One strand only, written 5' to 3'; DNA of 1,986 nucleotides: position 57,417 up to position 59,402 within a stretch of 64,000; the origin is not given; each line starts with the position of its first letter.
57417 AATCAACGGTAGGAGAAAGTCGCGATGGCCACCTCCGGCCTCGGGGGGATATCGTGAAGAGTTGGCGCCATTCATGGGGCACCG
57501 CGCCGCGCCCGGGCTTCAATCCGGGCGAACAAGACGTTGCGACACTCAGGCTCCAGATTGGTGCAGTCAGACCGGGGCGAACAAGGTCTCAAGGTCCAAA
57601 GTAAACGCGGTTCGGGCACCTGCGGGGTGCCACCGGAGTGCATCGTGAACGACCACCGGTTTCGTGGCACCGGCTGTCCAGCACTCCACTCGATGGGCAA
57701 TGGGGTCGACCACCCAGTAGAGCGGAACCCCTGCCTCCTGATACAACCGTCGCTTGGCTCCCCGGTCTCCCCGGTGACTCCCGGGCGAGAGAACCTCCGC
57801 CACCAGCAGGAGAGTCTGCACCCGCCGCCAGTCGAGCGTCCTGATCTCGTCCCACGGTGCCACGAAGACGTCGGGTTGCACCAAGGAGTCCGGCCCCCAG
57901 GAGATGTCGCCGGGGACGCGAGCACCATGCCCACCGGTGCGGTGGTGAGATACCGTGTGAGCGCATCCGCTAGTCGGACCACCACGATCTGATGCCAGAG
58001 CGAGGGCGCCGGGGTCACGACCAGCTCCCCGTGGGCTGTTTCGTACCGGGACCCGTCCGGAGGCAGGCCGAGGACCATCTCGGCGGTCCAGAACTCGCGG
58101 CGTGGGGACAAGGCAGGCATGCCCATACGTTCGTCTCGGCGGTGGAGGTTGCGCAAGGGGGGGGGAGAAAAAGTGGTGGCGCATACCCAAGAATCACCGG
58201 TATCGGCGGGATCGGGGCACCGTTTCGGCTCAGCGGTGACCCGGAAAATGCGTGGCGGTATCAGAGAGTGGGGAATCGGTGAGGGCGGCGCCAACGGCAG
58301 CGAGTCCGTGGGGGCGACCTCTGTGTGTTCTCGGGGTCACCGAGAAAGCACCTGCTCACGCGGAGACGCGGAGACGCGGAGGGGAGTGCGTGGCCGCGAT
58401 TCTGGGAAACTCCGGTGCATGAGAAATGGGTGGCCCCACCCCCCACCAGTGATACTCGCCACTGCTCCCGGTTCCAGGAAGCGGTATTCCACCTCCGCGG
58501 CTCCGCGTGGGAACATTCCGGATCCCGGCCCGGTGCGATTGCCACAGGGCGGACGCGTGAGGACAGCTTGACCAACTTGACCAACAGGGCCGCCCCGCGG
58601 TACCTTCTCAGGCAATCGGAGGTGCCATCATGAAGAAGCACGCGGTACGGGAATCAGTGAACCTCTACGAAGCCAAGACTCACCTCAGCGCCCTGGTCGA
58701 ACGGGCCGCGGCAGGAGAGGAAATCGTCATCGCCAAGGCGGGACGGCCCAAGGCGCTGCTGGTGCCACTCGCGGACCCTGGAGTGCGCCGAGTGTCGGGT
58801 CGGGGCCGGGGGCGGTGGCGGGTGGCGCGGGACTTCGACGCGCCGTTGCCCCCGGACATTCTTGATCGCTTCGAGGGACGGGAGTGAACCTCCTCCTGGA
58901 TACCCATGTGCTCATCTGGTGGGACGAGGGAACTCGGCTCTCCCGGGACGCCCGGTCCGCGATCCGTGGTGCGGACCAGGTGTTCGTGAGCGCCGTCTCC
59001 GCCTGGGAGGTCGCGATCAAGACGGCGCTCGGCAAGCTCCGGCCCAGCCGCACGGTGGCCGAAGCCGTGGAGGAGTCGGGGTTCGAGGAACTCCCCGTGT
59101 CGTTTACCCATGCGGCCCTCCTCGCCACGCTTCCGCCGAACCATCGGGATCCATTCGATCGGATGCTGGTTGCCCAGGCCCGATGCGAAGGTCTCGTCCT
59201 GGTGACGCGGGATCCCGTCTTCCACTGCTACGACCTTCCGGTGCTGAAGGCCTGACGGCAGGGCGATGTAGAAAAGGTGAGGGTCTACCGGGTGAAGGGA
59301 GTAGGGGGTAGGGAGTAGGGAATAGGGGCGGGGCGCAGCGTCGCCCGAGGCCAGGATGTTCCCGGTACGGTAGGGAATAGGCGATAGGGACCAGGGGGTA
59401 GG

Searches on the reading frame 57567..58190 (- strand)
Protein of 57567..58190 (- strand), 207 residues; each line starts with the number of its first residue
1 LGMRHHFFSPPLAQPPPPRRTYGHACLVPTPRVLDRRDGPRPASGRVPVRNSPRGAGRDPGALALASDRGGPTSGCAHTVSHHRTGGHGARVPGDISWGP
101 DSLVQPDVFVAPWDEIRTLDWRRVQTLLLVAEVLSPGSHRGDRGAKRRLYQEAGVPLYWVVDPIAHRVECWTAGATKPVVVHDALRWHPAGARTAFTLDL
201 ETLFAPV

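Call 42: search_protein_families(library=pfam, proteins=[window:57567-58190:-], max_evalue=0.001)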
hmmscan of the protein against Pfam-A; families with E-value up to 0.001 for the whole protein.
window:57567-58190:- (207 aa): 1 family
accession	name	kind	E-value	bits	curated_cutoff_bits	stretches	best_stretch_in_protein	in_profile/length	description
PF05685.18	Uma2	-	7.7e-19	68.3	27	1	96-181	62-151/172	Putative restriction endonuclease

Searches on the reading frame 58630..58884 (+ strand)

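Call 42: search_protein_families(library=pfam, proteins=[window:58630-58884:+], max_evalue=0.001)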
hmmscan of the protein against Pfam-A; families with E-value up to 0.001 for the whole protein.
window:58630-58884:+ (85 aa): 1 family
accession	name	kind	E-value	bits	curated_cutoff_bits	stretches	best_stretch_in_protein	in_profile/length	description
PF02604.26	PhdYeFM_antitox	-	2e-09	37.5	29.8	1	9-49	3-44/74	Antitoxin Phd_YefM, type II toxin-antitoxin system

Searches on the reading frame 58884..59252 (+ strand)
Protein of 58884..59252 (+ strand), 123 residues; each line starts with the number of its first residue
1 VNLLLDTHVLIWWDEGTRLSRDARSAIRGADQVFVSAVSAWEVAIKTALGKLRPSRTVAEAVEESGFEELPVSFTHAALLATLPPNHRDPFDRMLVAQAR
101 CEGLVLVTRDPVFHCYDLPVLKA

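Call 42: search_protein_families(library=pfam, proteins=[window:58884-59252:+], max_evalue=0.001)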
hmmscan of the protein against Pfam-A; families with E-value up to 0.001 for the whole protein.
window:58884-59252:+ (123 aa): 1 family
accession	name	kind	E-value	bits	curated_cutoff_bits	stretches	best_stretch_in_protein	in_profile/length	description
PF01850.27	PIN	-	3.5e-17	63.6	23.6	1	4-114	2-115/120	PIN domain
